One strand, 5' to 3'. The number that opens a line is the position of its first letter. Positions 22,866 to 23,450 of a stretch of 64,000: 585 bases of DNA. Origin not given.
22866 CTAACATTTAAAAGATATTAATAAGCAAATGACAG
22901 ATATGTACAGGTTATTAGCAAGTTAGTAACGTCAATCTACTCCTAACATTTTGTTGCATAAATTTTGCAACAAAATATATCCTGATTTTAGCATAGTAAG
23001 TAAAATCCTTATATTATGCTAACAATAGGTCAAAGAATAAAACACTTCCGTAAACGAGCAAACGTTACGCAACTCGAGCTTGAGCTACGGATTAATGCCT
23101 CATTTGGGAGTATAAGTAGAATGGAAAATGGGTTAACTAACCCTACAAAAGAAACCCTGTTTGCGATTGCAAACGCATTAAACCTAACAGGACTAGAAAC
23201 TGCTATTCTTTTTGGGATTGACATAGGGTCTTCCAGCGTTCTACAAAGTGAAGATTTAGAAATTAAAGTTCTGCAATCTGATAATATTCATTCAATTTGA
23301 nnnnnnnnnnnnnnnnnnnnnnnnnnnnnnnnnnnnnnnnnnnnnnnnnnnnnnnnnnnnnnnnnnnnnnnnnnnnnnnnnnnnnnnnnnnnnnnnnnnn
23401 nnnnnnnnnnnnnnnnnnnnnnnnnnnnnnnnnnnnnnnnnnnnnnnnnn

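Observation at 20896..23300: Tandem duplicated divergent regulator cassette: XRE-HTH small gene paired with a TrmB-like regulator, twice in a row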

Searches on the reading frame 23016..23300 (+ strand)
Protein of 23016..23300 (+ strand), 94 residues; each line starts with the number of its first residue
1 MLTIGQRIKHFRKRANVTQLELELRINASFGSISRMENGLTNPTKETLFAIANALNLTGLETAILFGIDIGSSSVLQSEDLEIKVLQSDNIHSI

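Call 3: search_protein_families(library=pfam, proteins=[window:23016-23300:+], max_evalue=0.1)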
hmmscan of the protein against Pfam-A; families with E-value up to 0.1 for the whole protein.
window:23016-23300:+ (94 aa): 4 families
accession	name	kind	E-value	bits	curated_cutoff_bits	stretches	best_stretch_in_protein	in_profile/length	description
PF01381.28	HTH_3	-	7.7e-12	45.5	23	1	8-58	1-51/55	Helix-turn-helix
PF13560.12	HTH_31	-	7.2e-08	33.1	27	1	4-62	2-61/64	Helix-turn-helix domain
PF12844.13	HTH_19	-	1.4e-05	25.3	30.2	1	5-58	1-54/64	Helix-turn-helix domain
PF13443.12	HTH_26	-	0.0043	17.7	22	1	7-58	1-53/63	Cro/C1-type HTH DNA-binding domain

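Call 12: find_encoding_contigs(protein=window:23016-23300:+, flank=10000, max_places=10)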
Protein window:23016-23300:+ (94 aa): 7 contigs read that carry it; 7 places shown.
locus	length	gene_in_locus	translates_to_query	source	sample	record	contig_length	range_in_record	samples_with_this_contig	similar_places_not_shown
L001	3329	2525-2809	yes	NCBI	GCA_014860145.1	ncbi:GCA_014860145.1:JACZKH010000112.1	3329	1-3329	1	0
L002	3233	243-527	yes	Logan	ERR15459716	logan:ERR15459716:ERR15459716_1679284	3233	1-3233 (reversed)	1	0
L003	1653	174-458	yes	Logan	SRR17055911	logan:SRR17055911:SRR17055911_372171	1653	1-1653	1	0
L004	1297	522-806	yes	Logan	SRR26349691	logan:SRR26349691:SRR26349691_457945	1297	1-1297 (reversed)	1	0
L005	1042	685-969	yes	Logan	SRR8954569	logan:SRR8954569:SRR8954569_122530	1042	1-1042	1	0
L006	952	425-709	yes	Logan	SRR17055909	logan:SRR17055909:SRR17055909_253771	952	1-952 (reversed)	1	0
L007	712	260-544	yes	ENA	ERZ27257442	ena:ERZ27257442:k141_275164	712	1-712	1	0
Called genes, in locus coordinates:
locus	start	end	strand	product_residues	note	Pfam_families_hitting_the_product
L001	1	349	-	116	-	?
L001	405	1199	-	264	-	PF01978:TrmB (weak)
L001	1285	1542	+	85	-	PF13560:HTH_31 (weak), PF01381:HTH_3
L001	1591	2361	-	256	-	PF01978:TrmB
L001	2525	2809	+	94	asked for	PF13560:HTH_31, PF12844:HTH_19 (weak), PF01381:HTH_3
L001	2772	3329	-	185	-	PF00583:Acetyltransf_1 (weak), PF13673:Acetyltransf_10 (faint)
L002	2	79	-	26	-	?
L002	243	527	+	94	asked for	PF13560:HTH_31, PF12844:HTH_19 (weak), PF01381:HTH_3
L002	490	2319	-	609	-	PF04055:Radical_SAM (weak), PF16199:Radical_SAM_C, PF00583:Acetyltransf_1 (faint)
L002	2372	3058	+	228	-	PF02353:CMAS (weak), PF13489:Methyltransf_23, PF13847:Methyltransf_31, PF08241:Methyltransf_11, PF08242:Methyltransf_12, PF13649:Methyltransf_25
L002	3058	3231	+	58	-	?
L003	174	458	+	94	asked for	PF13560:HTH_31, PF12844:HTH_19 (weak), PF01381:HTH_3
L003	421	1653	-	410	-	?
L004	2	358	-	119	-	?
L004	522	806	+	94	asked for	PF13560:HTH_31, PF12844:HTH_19 (weak), PF01381:HTH_3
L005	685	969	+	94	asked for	PF13560:HTH_31, PF12844:HTH_19 (weak), PF01381:HTH_3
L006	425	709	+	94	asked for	PF13560:HTH_31, PF12844:HTH_19 (weak), PF01381:HTH_3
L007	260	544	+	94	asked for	PF13560:HTH_31, PF12844:HTH_19 (weak), PF01381:HTH_3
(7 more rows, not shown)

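Call 14: find_homologous_proteins(query=window:23016-23300:+, max_evalue=0.001)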
Query window:23016-23300:+ (94 aa): 23 proteins with E <= 0.001 among 25 candidates.
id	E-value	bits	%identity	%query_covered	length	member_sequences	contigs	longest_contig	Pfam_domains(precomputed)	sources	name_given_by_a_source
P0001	7.9e-45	168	89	100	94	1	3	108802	PF12844.14,PF01381.29,PF13560.13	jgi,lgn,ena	-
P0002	7.5e-44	165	90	98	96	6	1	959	PF01381.29,PF13560.13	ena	-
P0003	1.0e-35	139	86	86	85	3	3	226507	PF01381.29,PF13560.13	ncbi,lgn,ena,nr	ncbi:hypothetical protein DOJK_01069 [Patescibacteria group bacterium]|nr:helix-turn-helix transcrip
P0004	8.6e-27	111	64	96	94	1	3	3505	PF01381.29,PF13560.13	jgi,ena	-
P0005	3.5e-26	109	81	78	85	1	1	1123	PF12844.14,PF01381.29,PF13560.13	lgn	-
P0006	6.0e-26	108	74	74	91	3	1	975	PF01381.29,PF13560.13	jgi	-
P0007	8.8e-26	107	76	76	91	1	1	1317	PF12844.14,PF01381.29,PF13560.13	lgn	-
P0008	9.9e-26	107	73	74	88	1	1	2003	PF01381.29,PF13560.13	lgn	-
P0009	2.0e-25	106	73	78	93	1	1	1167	PF12844.14,PF01381.29,PF13560.13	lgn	-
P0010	2.9e-25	106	78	71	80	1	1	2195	PF01381.29,PF13560.13,PF13443.13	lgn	-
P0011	1.9e-24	103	63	96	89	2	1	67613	PF12844.14,PF01381.29,PF13560.13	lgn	-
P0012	4.3e-24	102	77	70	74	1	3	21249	PF01381.29,PF13560.13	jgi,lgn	-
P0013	4.3e-24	102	64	97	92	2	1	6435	PF12844.14,PF01381.29,PF13560.13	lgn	-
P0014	1.4e-23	100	71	74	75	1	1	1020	PF01381.29,PF13560.13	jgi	jgi:transcriptional regulator with XRE-family HTH domain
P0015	4.5e-23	99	60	99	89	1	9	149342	PF01381.29,PF13560.13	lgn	-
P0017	5.4e-23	98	74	72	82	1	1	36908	PF12844.14,PF01381.29,PF13560.13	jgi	jgi:transcriptional regulator with XRE-family HTH domain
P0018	2.1e-22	97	58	97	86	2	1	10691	PF12844.14,PF01381.29,PF13560.13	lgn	-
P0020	7.8e-21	92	56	99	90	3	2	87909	PF12844.14,PF01381.29,PF13560.13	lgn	-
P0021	1.9e-20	90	70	70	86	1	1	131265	PF12844.14,PF01381.29,PF13560.13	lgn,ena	-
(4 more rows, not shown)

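Call 15: find_encoding_contigs(protein=P0017, flank=8000, max_places=3)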
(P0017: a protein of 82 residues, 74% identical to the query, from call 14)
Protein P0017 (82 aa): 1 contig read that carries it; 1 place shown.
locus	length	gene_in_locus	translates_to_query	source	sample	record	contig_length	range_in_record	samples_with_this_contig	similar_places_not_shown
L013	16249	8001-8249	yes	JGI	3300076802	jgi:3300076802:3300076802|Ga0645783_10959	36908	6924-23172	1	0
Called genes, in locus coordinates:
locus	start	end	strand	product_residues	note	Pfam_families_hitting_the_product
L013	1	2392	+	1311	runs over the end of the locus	PF04997:RNA_pol_Rpb1_1, PF00623:RNA_pol_Rpb1_2, PF04983:RNA_pol_Rpb1_3, PF04998:RNA_pol_Rpb1_5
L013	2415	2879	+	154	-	PF00164:Ribosom_S12_S23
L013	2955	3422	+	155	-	PF00177:Ribosomal_S7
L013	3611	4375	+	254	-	PF01978:TrmB, PF25212:HVO_A0114 (faint)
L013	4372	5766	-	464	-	-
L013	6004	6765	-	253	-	PF01978:TrmB, PF13412:HTH_24 (faint), PF09339:HTH_IclR (weak)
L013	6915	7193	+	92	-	PF13560:HTH_31, PF12844:HTH_19, PF01381:HTH_3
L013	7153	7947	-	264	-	PF01978:TrmB (weak)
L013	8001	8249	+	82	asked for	PF12844:HTH_19 (faint), PF13560:HTH_31 (weak), PF01381:HTH_3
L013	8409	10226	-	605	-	PF04055:Radical_SAM (faint), PF16199:Radical_SAM_C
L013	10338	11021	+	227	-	PF13489:Methyltransf_23, PF13649:Methyltransf_25, PF13847:Methyltransf_31, PF08241:Methyltransf_11, PF08242:Methyltransf_12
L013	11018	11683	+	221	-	-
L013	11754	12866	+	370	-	-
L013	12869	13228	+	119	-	-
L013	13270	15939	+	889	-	PF00133:tRNA-synt_1, PF01406:tRNA-synt_1e (faint), PF13603:tRNA-synt_1_2 (faint), PF09334:tRNA-synt_1g (weak), PF08264:Anticodon_1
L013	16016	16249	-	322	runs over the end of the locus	PF00665:rve, PF13610:DDE_Tnp_IS240 (weak), PF13683:rve_3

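Call 16: find_encoding_contigs(protein=P0018, flank=8000, max_places=3)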
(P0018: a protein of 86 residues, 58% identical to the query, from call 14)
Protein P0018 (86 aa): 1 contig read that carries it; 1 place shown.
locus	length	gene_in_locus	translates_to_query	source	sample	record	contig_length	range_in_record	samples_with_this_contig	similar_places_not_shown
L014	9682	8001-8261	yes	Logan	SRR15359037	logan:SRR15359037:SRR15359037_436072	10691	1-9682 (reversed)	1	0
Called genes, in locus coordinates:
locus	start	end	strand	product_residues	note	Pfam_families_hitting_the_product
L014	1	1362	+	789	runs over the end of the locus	?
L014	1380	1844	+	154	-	PF00164:Ribosom_S12_S23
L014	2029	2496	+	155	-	PF00177:Ribosomal_S7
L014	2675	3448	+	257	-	PF01978:TrmB, PF12802:MarR_2 (faint), PF25212:HVO_A0114 (weak)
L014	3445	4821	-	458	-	-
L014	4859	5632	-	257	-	PF01978:TrmB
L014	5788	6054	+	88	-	PF13560:HTH_31, PF12844:HTH_19 (weak), PF01381:HTH_3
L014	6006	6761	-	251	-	PF01978:TrmB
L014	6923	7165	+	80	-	PF12844:HTH_19, PF01381:HTH_3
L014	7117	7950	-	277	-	PF01978:TrmB (weak)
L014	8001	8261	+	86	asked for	PF12844:HTH_19, PF13560:HTH_31 (weak), PF01381:HTH_3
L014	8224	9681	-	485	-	?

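Call 17: find_encoding_contigs(protein=P0015, flank=8000, max_places=3)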
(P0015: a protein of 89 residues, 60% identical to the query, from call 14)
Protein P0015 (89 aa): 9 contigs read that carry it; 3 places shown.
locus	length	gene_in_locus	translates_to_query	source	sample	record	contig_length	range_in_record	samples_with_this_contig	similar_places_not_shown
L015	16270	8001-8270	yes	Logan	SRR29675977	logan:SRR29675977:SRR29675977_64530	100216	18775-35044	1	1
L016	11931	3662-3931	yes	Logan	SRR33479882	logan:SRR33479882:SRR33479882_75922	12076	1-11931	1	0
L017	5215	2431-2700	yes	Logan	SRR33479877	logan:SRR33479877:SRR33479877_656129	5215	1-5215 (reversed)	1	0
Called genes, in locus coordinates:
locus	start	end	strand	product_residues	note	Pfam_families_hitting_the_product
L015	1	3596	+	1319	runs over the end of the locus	PF04997:RNA_pol_Rpb1_1, PF00623:RNA_pol_Rpb1_2, PF04983:RNA_pol_Rpb1_3, PF04998:RNA_pol_Rpb1_5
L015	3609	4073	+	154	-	PF00164:Ribosom_S12_S23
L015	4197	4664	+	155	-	PF00177:Ribosomal_S7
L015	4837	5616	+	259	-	PF01978:TrmB, PF12802:MarR_2 (faint), PF25212:HVO_A0114 (weak)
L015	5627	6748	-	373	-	-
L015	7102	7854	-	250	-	PF01978:TrmB, PF02082:Rrf2 (weak)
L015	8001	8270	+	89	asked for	PF13560:HTH_31 (weak), PF01381:HTH_3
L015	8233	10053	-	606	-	PF04055:Radical_SAM (weak), PF16199:Radical_SAM_C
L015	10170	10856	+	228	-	PF13489:Methyltransf_23, PF13847:Methyltransf_31, PF08241:Methyltransf_11 (weak), PF08242:Methyltransf_12, PF13649:Methyltransf_25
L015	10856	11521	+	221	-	-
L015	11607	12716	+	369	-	-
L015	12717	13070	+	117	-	-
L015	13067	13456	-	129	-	PF08327:AHSA1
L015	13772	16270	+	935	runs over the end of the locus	PF00133:tRNA-synt_1, PF09334:tRNA-synt_1g (weak), PF08264:Anticodon_1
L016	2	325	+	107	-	?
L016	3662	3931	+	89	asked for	PF13560:HTH_31 (weak), PF01381:HTH_3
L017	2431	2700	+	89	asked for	PF13560:HTH_31 (weak), PF01381:HTH_3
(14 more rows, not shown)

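Call 19: find_encoding_contigs(protein=P0020, flank=8000, max_places=2)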
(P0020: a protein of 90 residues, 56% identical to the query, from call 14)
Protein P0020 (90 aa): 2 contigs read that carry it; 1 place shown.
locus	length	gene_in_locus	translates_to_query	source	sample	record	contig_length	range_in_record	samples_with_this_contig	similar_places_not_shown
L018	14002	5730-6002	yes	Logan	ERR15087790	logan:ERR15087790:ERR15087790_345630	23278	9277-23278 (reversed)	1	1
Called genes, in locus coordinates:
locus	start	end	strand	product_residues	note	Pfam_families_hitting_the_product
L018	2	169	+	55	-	?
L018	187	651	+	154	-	PF00164:Ribosom_S12_S23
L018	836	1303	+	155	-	PF00177:Ribosomal_S7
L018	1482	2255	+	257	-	PF01978:TrmB, PF25212:HVO_A0114 (weak)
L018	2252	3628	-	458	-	-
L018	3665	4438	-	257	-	PF01978:TrmB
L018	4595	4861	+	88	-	PF13560:HTH_31 (weak), PF12844:HTH_19 (weak), PF01381:HTH_3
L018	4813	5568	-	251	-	PF01978:TrmB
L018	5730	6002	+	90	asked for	PF13560:HTH_31, PF12844:HTH_19 (weak), PF01381:HTH_3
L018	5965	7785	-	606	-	PF04055:Radical_SAM, PF16199:Radical_SAM_C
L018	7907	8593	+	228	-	PF02353:CMAS (weak), PF13489:Methyltransf_23, PF13847:Methyltransf_31, PF08241:Methyltransf_11, PF08242:Methyltransf_12, PF13649:Methyltransf_25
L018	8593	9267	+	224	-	-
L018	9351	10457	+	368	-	-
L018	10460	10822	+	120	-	-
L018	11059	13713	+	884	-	PF00133:tRNA-synt_1, PF09334:tRNA-synt_1g (weak), PF08264:Anticodon_1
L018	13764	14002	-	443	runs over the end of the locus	PF08245:Mur_ligase_M, PF02875:Mur_ligase_C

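Call 20: find_encoding_contigs(protein=P0021, flank=8000, max_places=2)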
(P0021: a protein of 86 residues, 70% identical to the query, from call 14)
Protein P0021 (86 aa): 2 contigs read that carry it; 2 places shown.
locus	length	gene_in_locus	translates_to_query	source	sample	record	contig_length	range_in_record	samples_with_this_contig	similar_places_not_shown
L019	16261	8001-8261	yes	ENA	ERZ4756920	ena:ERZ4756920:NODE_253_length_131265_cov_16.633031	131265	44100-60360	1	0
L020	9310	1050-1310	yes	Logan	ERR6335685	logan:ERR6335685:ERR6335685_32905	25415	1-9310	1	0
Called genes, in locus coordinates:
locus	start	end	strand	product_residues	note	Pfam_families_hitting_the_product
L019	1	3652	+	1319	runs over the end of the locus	PF04997:RNA_pol_Rpb1_1, PF00623:RNA_pol_Rpb1_2, PF04983:RNA_pol_Rpb1_3, PF04998:RNA_pol_Rpb1_5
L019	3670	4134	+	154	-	PF00164:Ribosom_S12_S23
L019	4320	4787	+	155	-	PF00177:Ribosomal_S7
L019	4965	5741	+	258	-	PF01978:TrmB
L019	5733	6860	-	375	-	-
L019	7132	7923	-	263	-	PF01978:TrmB (weak)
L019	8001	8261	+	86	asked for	PF12844:HTH_19, PF13560:HTH_31 (weak), PF01381:HTH_3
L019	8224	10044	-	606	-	PF04055:Radical_SAM (weak), PF16199:Radical_SAM_C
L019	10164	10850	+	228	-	PF02353:CMAS (weak), PF13489:Methyltransf_23, PF13847:Methyltransf_31, PF08241:Methyltransf_11, PF08242:Methyltransf_12, PF13649:Methyltransf_25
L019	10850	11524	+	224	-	-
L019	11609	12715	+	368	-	-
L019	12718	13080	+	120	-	-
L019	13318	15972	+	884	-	PF00133:tRNA-synt_1, PF09334:tRNA-synt_1g (weak), PF08264:Anticodon_1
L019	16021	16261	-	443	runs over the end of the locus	PF08245:Mur_ligase_M, PF02875:Mur_ligase_C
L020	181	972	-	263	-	PF01978:TrmB (weak)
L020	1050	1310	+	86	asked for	PF12844:HTH_19, PF13560:HTH_31 (weak), PF01381:HTH_3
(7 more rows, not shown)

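Call 21: find_encoding_contigs(protein=P0011, flank=8000, max_places=2)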
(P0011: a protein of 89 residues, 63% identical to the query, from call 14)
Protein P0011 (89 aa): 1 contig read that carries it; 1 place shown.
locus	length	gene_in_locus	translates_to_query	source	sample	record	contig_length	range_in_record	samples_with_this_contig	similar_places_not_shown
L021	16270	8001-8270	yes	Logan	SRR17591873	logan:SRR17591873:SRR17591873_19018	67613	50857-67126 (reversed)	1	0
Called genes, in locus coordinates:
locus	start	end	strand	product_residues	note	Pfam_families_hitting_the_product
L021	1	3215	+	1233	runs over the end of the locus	?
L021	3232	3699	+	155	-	PF00164:Ribosom_S12_S23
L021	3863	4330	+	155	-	PF00177:Ribosomal_S7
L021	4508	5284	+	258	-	PF01978:TrmB, PF12802:MarR_2 (weak), PF25212:HVO_A0114 (weak)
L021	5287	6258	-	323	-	PF02649:GCHY-1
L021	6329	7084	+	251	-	PF00106:adh_short, PF23441:SDR (faint), PF01370:Epimerase (weak), PF13561:adh_short_C2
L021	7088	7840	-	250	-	PF01978:TrmB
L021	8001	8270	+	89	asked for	PF13560:HTH_31, PF12844:HTH_19 (weak), PF01381:HTH_3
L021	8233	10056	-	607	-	PF04055:Radical_SAM (faint), PF16199:Radical_SAM_C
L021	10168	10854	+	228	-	PF02353:CMAS (weak), PF13489:Methyltransf_23, PF13847:Methyltransf_31, PF08241:Methyltransf_11, PF08242:Methyltransf_12, PF13649:Methyltransf_25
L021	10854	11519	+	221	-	-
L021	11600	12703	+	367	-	PF25174:Beta-prop_THOC3 (weak)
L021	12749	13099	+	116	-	-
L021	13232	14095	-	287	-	-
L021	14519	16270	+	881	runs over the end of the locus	PF00133:tRNA-synt_1, PF09334:tRNA-synt_1g (weak), PF08264:Anticodon_1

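Call 27: find_related_loci(query=A4, collection=genome_contigs, flank=7000)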
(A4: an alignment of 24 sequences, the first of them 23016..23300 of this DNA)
Query A4 (94 aa) in genome_contigs; peptide patterns used: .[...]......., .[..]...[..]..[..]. (x = any residue, [..] = any of these).
11 stretches matched a pattern; 4 encode a relative of the query (tblastn E <= 1e-3); 4 distinct loci.
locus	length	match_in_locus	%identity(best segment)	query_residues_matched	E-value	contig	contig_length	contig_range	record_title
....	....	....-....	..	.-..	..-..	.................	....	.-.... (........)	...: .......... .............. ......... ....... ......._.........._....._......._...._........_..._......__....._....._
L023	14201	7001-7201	75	4-70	6e-33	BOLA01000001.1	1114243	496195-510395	Patescibacteria group bacterium BroJett037 DNA, sequence1, whole genome shotgun sequence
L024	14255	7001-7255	57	4-94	1e-29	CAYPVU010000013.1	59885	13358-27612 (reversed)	MAG TPA_asm: uncultured Candidatus Saccharibacteria bacterium isolate binchicken_co23_219 genome assembly, contig: k141_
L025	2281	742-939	55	4-69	1e-19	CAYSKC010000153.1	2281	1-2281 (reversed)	MAG TPA_asm: uncultured Candidatus Saccharibacteria bacterium isolate SRP192927_co7_708 genome assembly, contig: NODE_13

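Call 29: find_related_loci(query=A4, collection=metagenome_contigs, flank=6000)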
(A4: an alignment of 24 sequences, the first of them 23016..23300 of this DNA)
Query A4 (94 aa) in metagenome_contigs; peptide patterns used: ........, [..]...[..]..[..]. (x = any residue, [..] = any of these).
143 stretches matched a pattern; 10 encode a relative of the query (tblastn E <= 1e-3); 10 distinct loci.
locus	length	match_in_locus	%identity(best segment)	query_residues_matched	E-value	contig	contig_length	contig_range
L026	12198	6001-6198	77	5-70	2e-31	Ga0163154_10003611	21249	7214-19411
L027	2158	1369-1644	46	2-85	3e-21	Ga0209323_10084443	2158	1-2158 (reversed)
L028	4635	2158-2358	57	1-67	2e-20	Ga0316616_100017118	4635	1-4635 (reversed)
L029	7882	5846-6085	48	4-83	3e-19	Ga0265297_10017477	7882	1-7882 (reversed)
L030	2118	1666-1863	53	3-68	5e-19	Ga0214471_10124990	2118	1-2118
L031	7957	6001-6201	52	1-67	2e-18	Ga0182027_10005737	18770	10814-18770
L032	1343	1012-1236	47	1-75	3e-18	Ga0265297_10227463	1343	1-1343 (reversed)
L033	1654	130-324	52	3-67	2e-17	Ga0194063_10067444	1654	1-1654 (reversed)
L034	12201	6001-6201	48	1-67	8e-17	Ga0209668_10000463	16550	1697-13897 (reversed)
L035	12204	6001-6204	46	2-69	2e-14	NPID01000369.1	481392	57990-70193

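Call 55: search_protein_families(library=pfam, alignment_id=A8, max_evalue=0.1)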
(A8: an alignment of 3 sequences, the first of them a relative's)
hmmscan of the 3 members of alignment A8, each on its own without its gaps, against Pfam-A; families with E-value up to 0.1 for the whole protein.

A. member 1, L013:4372-5766:- (464 aa): 0 families

B. families by the number of members that match (of 3 scanned): 0 families
